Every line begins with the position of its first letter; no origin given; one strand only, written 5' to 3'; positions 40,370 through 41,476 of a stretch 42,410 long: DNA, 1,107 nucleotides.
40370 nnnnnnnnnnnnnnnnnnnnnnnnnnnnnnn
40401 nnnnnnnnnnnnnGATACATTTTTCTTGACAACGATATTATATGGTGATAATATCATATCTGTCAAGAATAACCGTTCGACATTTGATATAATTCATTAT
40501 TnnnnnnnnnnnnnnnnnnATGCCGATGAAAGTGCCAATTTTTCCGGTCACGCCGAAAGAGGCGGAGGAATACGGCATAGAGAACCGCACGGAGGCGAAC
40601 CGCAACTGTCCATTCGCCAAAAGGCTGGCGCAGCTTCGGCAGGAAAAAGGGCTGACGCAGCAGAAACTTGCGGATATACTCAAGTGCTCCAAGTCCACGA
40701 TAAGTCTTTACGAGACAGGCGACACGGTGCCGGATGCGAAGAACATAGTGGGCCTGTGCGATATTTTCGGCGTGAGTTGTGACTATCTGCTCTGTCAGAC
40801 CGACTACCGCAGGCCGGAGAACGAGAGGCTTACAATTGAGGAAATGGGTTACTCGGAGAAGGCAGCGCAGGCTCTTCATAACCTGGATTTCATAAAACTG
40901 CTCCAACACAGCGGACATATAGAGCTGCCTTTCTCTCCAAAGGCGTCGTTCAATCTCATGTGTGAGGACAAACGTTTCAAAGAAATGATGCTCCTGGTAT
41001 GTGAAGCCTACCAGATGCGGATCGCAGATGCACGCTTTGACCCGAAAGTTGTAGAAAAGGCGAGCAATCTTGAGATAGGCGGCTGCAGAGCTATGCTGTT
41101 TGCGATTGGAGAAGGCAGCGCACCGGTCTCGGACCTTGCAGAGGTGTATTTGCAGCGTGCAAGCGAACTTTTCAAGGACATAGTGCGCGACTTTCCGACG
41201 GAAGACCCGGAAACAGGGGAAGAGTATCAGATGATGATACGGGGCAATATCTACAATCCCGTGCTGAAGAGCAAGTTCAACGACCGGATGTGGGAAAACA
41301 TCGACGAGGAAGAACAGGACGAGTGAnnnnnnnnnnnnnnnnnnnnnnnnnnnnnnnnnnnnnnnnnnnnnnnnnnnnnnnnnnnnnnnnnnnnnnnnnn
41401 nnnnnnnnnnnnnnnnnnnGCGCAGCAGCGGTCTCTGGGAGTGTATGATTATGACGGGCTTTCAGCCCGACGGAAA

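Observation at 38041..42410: Compact integrase-repressor-Rep-iteron element with phage-satellite (PICI-like) architecture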

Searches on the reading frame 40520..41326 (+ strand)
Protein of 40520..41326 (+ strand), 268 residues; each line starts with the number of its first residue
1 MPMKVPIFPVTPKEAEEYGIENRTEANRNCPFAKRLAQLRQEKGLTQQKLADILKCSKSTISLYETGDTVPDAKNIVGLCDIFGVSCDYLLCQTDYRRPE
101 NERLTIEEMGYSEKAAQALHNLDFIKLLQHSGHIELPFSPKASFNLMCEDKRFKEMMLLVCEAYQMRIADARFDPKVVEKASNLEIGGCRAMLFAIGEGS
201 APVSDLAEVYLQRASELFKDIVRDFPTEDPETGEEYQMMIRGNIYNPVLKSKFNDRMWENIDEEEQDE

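Call 7: search_protein_families(library=pfam, proteins=[window:40520-41326:+], max_evalue=0.01)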
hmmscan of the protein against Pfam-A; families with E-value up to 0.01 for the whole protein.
window:40520-41326:+ (268 aa): 7 families
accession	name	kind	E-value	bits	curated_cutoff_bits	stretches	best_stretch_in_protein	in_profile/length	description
PF01381.28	HTH_3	-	8.5e-14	51.8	23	1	36-90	1-55/55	Helix-turn-helix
PF13560.12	HTH_31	-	2.3e-12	47.5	27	1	32-86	2-57/64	Helix-turn-helix domain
PF12844.13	HTH_19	-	1.5e-11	44.4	30.2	1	34-91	2-59/64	Helix-turn-helix domain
PF13443.12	HTH_26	-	0.00013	22.5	22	1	35-86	1-53/63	Cro/C1-type HTH DNA-binding domain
PF07022.19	Phage_CI_repr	-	0.00055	20.7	22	1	46-92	14-59/65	Bacteriophage CI repressor helix-turn-helix domain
PF08279.18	HTH_11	-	0.0027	18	25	1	36-61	6-32/55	HTH domain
PF13384.12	HTH_23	-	0.0046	17.2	24.6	0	36-62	10-35/50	Homeodomain-like domain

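Call 8: search_protein_families(library=phrogs, proteins=[window:40520-41326:+], max_evalue=0.01)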
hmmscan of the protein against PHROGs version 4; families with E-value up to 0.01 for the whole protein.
window:40520-41326:+ (268 aa): 27 families (the best 25 are shown)
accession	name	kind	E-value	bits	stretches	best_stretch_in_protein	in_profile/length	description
phrog_8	-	transcription regulation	2.3e-21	77.6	1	31-114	76-150/346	transcriptional regulator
phrog_4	-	transcription regulation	4.8e-15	56.4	1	27-111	124-205/400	transcriptional repressor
phrog_3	-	transcription regulation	1.7e-14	55.4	1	25-106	82-164/430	transcriptional repressor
phrog_2967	-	transcription regulation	1e-12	49.1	1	28-91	7-70/225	transcriptional regulator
phrog_34939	-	unknown function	1.6e-10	42.1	1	31-120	9-97/280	-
phrog_2439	-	transcription regulation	4.5e-10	39.9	1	34-101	10-77/367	transcriptional regulator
phrog_2328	-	transcription regulation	3.9e-09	37.4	1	29-95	13-79/128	transcriptional repressor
phrog_4836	-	transcription regulation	1.5e-08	35.5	1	27-101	71-145/194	CII-like regulator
phrog_5823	-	transcription regulation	1.7e-06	28.4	1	32-97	7-73/404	transcriptional regulator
phrog_1373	-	transcription regulation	1.8e-06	29.1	1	16-96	58-128/166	transcriptional regulator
phrog_2104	-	unknown function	2.1e-06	28.8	1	33-74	41-82/103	-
phrog_7396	-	unknown function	8e-06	26.7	1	26-96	10-83/227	-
phrog_7950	-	transcription regulation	2.8e-05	25.1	1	35-67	11-43/68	transcriptional repressor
phrog_6378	-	unknown function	3.7e-05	24.8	1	32-130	9-106/131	-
phrog_3037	-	transcription regulation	3.9e-05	24.5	1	20-104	15-88/189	transcriptional repressor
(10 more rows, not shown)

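Call 14: find_encoding_contigs(protein=window:40526-41326:+, flank=10000, max_places=10)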
Protein window:40526-41326:+ (266 aa): 21 contigs read that carry it; 10 places shown.
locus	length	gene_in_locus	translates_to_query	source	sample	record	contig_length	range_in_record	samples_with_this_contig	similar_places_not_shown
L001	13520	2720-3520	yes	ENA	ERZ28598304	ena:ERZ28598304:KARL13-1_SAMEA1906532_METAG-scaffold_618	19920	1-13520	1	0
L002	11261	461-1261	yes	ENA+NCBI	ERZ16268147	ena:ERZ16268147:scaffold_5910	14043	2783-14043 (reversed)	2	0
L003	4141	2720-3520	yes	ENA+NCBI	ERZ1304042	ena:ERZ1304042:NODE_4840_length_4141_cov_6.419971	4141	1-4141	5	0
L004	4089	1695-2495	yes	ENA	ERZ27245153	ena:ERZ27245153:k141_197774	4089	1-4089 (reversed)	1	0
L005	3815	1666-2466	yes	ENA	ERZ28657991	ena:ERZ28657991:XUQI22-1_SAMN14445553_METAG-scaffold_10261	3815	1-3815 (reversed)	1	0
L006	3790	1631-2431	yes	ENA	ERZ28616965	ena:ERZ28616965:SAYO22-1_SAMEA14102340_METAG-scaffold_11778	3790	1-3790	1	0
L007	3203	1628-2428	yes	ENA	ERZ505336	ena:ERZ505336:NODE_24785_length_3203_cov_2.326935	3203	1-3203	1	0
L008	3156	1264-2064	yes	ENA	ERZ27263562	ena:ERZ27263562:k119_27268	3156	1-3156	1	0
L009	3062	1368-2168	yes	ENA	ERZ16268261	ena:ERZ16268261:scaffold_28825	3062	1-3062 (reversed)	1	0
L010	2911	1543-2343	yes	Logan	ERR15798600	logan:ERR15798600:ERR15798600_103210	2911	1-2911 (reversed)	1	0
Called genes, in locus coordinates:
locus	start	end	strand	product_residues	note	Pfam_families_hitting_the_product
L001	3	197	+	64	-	?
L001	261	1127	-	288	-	-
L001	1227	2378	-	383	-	PF13481:AAA_25, PF03796:DnaB_C (faint)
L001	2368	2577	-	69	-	PF12728:HTH_17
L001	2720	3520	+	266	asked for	PF01381:HTH_3, PF12844:HTH_19, PF13560:HTH_31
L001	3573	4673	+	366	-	PF14659:Phage_int_SAM_3, PF22022:Phage_int_M, PF00589:Phage_integrase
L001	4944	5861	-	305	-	PF01458:SUFBD_core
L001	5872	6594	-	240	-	PF00005:ABC_tran, PF02463:SMC_N (faint), PF13304:AAA_21 (faint)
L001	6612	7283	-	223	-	PF02660:G3P_acyltransf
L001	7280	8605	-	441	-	PF00009:GTP_EFTU (weak), PF00071:Ras (faint), PF01926:MMR_HSR1, PF02421:FeoB_N, PF00009:GTP_EFTU, PF01926:MMR_HSR1, PF02421:FeoB_N, PF14714:KH_dom-like, +4 more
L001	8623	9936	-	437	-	PF17820:PDZ_6 (faint), PF19238:Radical_SAM_2, PF04055:Radical_SAM (faint), PF04459:DUF512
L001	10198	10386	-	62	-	PF01783:Ribosomal_L32p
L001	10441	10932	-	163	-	PF02620:YceD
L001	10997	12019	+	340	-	PF00849:PseudoU_synth_2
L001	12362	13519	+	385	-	PF00005:ABC_tran, PF13304:AAA_21 (faint), PF08402:TOBE_2 (weak)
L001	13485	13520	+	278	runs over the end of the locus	PF00528:BPD_transp_1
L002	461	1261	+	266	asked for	PF01381:HTH_3, PF12844:HTH_19, PF13560:HTH_31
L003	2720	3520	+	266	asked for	PF01381:HTH_3, PF12844:HTH_19, PF13560:HTH_31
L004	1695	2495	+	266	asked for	PF01381:HTH_3, PF12844:HTH_19, PF13560:HTH_31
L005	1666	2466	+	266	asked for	PF01381:HTH_3, PF12844:HTH_19, PF13560:HTH_31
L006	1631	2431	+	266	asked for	PF01381:HTH_3, PF12844:HTH_19, PF13560:HTH_31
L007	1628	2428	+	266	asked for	PF01381:HTH_3, PF12844:HTH_19, PF13560:HTH_31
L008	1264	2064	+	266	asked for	PF01381:HTH_3, PF12844:HTH_19, PF13560:HTH_31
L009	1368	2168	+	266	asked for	PF01381:HTH_3, PF12844:HTH_19, PF13560:HTH_31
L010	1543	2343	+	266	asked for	PF01381:HTH_3, PF12844:HTH_19, PF13560:HTH_31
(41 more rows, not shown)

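Call 66: search_solved_structures(query=window:40526-41326:+, max_evalue=0.01)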
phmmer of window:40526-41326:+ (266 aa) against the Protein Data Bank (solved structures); distinct sequences matched with E-value up to 0.01: 9.
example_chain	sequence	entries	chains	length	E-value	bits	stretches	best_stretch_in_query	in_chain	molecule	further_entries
3op9_A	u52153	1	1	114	1.4e-06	31.7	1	29-91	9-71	Pli0006 protein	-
7t8i_A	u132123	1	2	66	4.7e-06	30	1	30-89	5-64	Phage element (ICEBs1)transcriptional regulator (Xre family)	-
7t5u_A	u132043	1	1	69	0.00013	25.3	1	30-89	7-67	Helix-turn-helix domain-containing protein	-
8tac_A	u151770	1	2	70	0.00039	23.7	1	30-84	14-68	DBP48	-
9sf2_A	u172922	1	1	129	0.0022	21.2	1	33-107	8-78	Transcriptional regulator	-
9k3w_A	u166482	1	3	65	0.0028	20.9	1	32-86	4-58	Transcriptional regulator, PbsX family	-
6af3_B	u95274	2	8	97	0.0028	20.9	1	13-78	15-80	HigA antitoxin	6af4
9iaq_A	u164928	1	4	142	0.0048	20.1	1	31-101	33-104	HTH cro/C1-type domain-containing protein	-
2b5a_A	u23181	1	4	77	0.0061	19.8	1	29-84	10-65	C.BclI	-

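Call 85: search_protein_families(library=ncbifam, proteins=[window:40526-41326:+, L001:3573-4673:+], max_evalue=0.001)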
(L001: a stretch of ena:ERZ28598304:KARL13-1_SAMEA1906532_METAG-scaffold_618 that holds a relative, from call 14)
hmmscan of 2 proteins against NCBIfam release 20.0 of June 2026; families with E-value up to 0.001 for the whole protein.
window:40526-41326:+ (266 aa): 12 families
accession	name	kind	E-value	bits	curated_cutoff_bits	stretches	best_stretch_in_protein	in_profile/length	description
NF041951.1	phage_RstR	subfamily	5.1e-16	58.9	80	1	30-105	3-79/108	RstR family transcriptional repressor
NF007257.0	PRK09706.1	subfamily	1e-09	38.3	101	1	29-112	5-88/135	transcriptional repressor DicA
NF052239.1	antitox_spr1629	equivalog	2.6e-08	33.4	335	1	32-118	5-89/377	spr1629 family repressor/antitoxin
TIGR03070.1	couple_hipB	subfamily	2.5e-06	27.3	71.65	1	31-84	4-57/58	type II toxin-antitoxin system Y4mF family antitoxin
TIGR03830.1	CxxCG_CxxCG_HTH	subfamily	3.8e-06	26.7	61.8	1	31-71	67-107/127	type II TA system antitoxin MqsA family protein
TIGR00270.2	TIGR00270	equivalog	1.1e-05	25.4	110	1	30-84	76-130/159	multiprotein bridging factor aMBF1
NF003162.0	PRK04140.1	equivalog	1.5e-05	24.2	263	1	32-161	129-248/317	transcriptional regulator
NF007408.0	PRK09943.1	equivalog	6.9e-05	22.5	211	1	29-91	7-69/185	HTH-type transcriptional regulator PuuR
NF047542.1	telomere_Tap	equivalog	0.00012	21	600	1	24-72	12-60/695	telomere-associated protein Tap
NF047948.1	male_kill_WMK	equivalog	0.00038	20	300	1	13-103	147-236/300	WO male-killing family protein Wmk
NF038139.1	Reg_Aceta_RamB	equivalog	0.00056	18.7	700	1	32-95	5-68/465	acetate metabolism transcriptional regulator RamB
NF058600.1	TransRegSco1979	equivalog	0.00073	18.7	350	0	31-84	10-63/280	Sco1979 family transcriptional regulator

L001:3573-4673:+ (366 aa): 9 families
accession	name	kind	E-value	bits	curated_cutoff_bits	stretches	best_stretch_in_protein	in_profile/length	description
NF040815.2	recomb_XerA_Arch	equivalog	3.2e-25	89.2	220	1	85-350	11-256/263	site-specific tyrosine recombinase/integron integrase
TIGR02249.1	integrase_gron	subfamily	1.2e-17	64.2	265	2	86-232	14-155/315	integron integrase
TIGR02225.1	recomb_XerD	equivalog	9.2e-17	61.3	329.6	1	84-351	11-277/290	site-specific tyrosine recombinase XerD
TIGR02224.1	recomb_XerC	equivalog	1e-16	61.2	335.15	1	83-349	10-278/295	tyrosine recombinase XerC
NF001399.0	PRK00283.1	subfamily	3.9e-14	52.6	279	1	84-350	20-285/300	tyrosine recombinase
NF011946.0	PRK15417.1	equivalog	5.6e-09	35.6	435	1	290-357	257-324/337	integron integrase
NF003462.0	PRK05084.1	equivalog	2.4e-07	29.8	267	1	305-360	301-356/360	tyrosine recombinase XerS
NF002331.0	PRK01287.1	subfamily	8e-06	25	371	1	136-348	104-312/365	site-specific tyrosine recombinase XerC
NF047926.1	integrase_GmtZ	equivalog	0.00018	19.6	600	1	308-352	429-474/784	gamma-mobile-trio integrase GmtZ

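Call 92: find_homologous_proteins(query=window:40526-41326:+, max_evalue=0.00001)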
Query window:40526-41326:+ (266 aa): 191 proteins with E <= 0.00001 among 702 candidates; the best 120 are listed.
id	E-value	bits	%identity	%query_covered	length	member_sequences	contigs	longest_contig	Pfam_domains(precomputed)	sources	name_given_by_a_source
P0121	1.5e-175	600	99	100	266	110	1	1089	PF12844.14,PF01381.29,PF13560.13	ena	-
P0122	3.2e-152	524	88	97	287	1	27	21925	PF12844.14,PF01381.29,PF13560.13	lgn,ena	-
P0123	1.1e-151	522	88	97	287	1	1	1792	PF12844.14,PF01381.29,PF13560.13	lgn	-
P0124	2.0e-151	521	88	97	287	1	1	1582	PF12844.14,PF01381.29,PF13560.13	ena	-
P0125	9.6e-150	516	86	97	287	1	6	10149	PF12844.14,PF01381.29,PF13560.13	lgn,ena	-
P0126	2.4e-149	514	86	97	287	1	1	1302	PF12844.14,PF01381.29,PF13560.13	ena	-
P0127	1.2e-148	512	85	98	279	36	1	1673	PF12844.14,PF01381.29,PF13560.13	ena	-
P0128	2.5e-147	508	83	100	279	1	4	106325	PF12844.14,PF01381.29,PF13560.13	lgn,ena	-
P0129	1.1e-145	502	84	97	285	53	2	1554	PF12844.14,PF01381.29,PF13560.13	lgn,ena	-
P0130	1.0e-140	486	81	97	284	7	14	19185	PF12844.14,PF01381.29,PF13560.13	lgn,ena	-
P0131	1.9e-139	482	80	97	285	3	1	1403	PF12844.14,PF01381.29,PF07022.20,PF13560.13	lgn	-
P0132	4.9e-139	481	79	97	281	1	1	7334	PF12844.14,PF01381.29,PF07022.20,PF13560.13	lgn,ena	-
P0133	2.8e-138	478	86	91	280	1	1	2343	PF12844.14,PF01381.29,PF13560.13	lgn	-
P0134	5.1e-132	458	75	100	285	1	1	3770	PF12844.14,PF01381.29,PF13560.13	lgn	-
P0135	5.1e-132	458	75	100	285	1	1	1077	PF12844.14,PF01381.29,PF13560.13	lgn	-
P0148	3.7e-131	455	75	100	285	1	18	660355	PF12844.14,PF01381.29,PF13560.13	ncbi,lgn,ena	-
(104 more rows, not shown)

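Call 93: find_encoding_contigs(protein=P0148, flank=10000, max_places=8)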
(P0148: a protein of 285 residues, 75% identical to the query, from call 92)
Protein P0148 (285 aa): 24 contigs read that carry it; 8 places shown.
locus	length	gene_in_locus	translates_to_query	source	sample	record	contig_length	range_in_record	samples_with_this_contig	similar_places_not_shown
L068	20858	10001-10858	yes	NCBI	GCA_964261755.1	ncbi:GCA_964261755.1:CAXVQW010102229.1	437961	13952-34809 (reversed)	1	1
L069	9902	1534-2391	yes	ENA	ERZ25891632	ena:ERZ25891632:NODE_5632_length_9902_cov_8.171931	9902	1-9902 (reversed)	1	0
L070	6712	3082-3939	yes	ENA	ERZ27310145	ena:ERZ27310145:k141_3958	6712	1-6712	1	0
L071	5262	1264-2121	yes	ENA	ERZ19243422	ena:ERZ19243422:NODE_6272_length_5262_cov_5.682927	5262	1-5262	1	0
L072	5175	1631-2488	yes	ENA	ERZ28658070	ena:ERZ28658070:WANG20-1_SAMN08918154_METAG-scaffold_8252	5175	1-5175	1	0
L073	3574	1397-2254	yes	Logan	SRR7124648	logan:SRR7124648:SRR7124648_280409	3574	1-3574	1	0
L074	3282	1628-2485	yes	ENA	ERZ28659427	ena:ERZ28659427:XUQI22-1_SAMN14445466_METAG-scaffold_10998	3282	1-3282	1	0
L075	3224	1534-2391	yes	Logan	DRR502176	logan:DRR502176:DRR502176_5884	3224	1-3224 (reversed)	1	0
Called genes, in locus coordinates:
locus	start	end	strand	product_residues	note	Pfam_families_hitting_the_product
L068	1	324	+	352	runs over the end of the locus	PF02661:Fic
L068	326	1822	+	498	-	PF12161:HsdM_N, PF02384:N6_Mtase, PF01170:UPF0020, PF07669:Eco57I (weak)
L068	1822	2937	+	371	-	PF01420:Methylase_S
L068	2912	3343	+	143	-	-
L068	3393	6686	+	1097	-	PF13643:DUF4145, PF00270:DEAD, PF04851:ResIII, PF18766:SWI2_SNF2, PF00271:Helicase_C (weak), PF08463:EcoEI_R_C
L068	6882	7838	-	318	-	-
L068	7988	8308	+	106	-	PF01381:HTH_3 (weak)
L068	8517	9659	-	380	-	PF03796:DnaB_C (faint), PF13481:AAA_25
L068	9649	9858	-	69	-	PF12728:HTH_17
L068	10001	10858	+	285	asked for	PF01381:HTH_3, PF12844:HTH_19, PF13560:HTH_31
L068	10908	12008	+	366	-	PF14659:Phage_int_SAM_3, PF22022:Phage_int_M, PF00589:Phage_integrase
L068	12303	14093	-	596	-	PF01011:PQQ (faint), PF13360:PQQ_2, PF13570:Beta-prop_ACSF4 (weak)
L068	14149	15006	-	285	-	-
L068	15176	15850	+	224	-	PF09365:DUF2461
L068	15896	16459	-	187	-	PF23193:NOMO_3rd (faint), PF13715:CarbopepD_reg_2 (faint), PF13620:CarboxypepD_reg, PF14686:fn3_3 (faint), PF22904:NOMO1-like_2nd (weak), PF13620:CarboxypepD_reg (weak), PF22904:NOMO1-like_2nd (weak), PF17210:SdrD_B (weak), +3 more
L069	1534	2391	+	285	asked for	PF01381:HTH_3, PF12844:HTH_19, PF13560:HTH_31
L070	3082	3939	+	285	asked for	PF01381:HTH_3, PF12844:HTH_19, PF13560:HTH_31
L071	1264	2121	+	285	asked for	PF01381:HTH_3, PF12844:HTH_19, PF13560:HTH_31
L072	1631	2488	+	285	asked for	PF01381:HTH_3, PF12844:HTH_19, PF13560:HTH_31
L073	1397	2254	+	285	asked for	PF01381:HTH_3, PF12844:HTH_19, PF13560:HTH_31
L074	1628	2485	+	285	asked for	PF01381:HTH_3, PF12844:HTH_19, PF13560:HTH_31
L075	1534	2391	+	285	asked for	PF01381:HTH_3, PF12844:HTH_19, PF13560:HTH_31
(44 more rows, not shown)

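Call 110: predict_structure(alignment_id=A8)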
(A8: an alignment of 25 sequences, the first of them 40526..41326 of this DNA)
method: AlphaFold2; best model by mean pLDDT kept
length: 266 residues; sequences in the alignment: 25
mean_pLDDT: 75.6   pTM: 0.46
mean pLDDT of the five models: 75.6, 74.4, 74.0, 73.5, 70.5
residues with pLDDT >= 90: 66; 70-90: 111; 50-70: 50; < 50: 39
segments of 3 or more residues with pLDDT < 50: 95-101, 238-266
pLDDT, mean of each block of 10 residues (from residue 1): 75 82 85 90 91 92 88 88 83 53 64 82 69 74 92 94 83 57 59 68 89 96 85 63 46 41 35
secondary structure, 60 per line:
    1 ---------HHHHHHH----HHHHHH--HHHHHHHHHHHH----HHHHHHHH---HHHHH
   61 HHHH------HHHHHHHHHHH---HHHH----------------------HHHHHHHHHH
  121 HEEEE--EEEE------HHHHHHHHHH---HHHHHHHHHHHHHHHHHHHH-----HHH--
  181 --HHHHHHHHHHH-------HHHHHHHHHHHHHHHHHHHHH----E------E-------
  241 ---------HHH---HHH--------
elements in order: H10-16 H21-26 H29-40 H45-52 H56-64 H71-81 H85-88 H111-121 E122-125 E128-131 H138-147 H151-170 H183-193 H201-221

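Call 112: fold_search(model_id=the predicted structure, library=pdb)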
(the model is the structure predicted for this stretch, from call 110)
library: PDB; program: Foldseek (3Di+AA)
matches with E <= 10: 511; with E <= 0.001: 0
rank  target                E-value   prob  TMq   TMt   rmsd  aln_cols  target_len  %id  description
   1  2b5a_B                1.1e-03  1.00  0.24  0.76   3.2        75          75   27  C.BclI, Control Element of the BclI Restriction-Modification System (released 2006-01-03)
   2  2b5a_A                1.5e-03  1.00  0.24  0.72   5.2        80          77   28  C.BclI, Control Element of the BclI Restriction-Modification System (released 2006-01-03)
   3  2b5a_C                2.4e-03  1.00  0.24  0.74   2.6        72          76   28  C.BclI, Control Element of the BclI Restriction-Modification System (released 2006-01-03)
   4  7t5u                  3.9e-03  1.00  0.22  0.84   1.1        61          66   34  Structure of E. coli MS115-1 CapH N-terminal domain (released 2022-09-14)
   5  9iaq_D                3.9e-03  1.00  0.24  0.55   6.0       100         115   23  Arbitrium controls lysis-lysogeny through the activation of a small antirepressor protein in the majority of arbitrium (released 2026-01-14)
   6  9iaq_B                4.5e-03  1.00  0.24  0.56   5.8       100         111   23  Arbitrium controls lysis-lysogeny through the activation of a small antirepressor protein in the majority of arbitrium (released 2026-01-14)
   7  3op9                  4.9e-03  1.00  0.23  0.55   9.5        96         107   26  Crystal structure of transcriptional regulator from Listeria innocua (released 2010-09-15)
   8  7pwj_FFF              5.2e-03  1.00  0.22  0.38  16.3       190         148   16  dUTPase from human in complex with Stl (released 2022-12-28)
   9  8p8o_J                6.6e-03  1.00  0.22  0.39  16.2       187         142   16  M. tuberculosis dUTPase - Stl1-159 (StlNT) complex structure (released 2024-11-27)
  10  9iaq_A                6.9e-03  1.00  0.25  0.56   4.5       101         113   24  Arbitrium controls lysis-lysogeny through the activation of a small antirepressor protein in the majority of arbitrium (released 2026-01-14)
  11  6h4c_B                6.9e-03  1.00  0.22  0.38  15.7       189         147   18  A polyamorous repressor: deciphering the evolutionary strategy used by the phage-inducible chromosomal islands to spre (released 2019-08-28)
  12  2kpj_MODEL_1_A        8.0e-03  1.00  0.24  0.63   8.4       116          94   18  Solution Structure Of Protein SOS-response transcriptional repressor, LexA From Eubacterium rectale. Northeast (released 2009-11-17)
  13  6jq1_A                8.0e-03  1.00  0.22  0.45   9.3       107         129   20  Crystal Structure of DdrO from Deinococcus geothermalis (released 2019-08-28)
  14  8p8o_F                8.4e-03  1.00  0.22  0.39  15.9       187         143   16  M. tuberculosis dUTPase - Stl1-159 (StlNT) complex structure (released 2024-11-27)
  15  3jxb_C                8.8e-03  1.00  0.23  0.89   1.0        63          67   27  Crystal structure of the P22 c2 repressor protein in complex with synthetic operator 9C (released 2010-01-19)
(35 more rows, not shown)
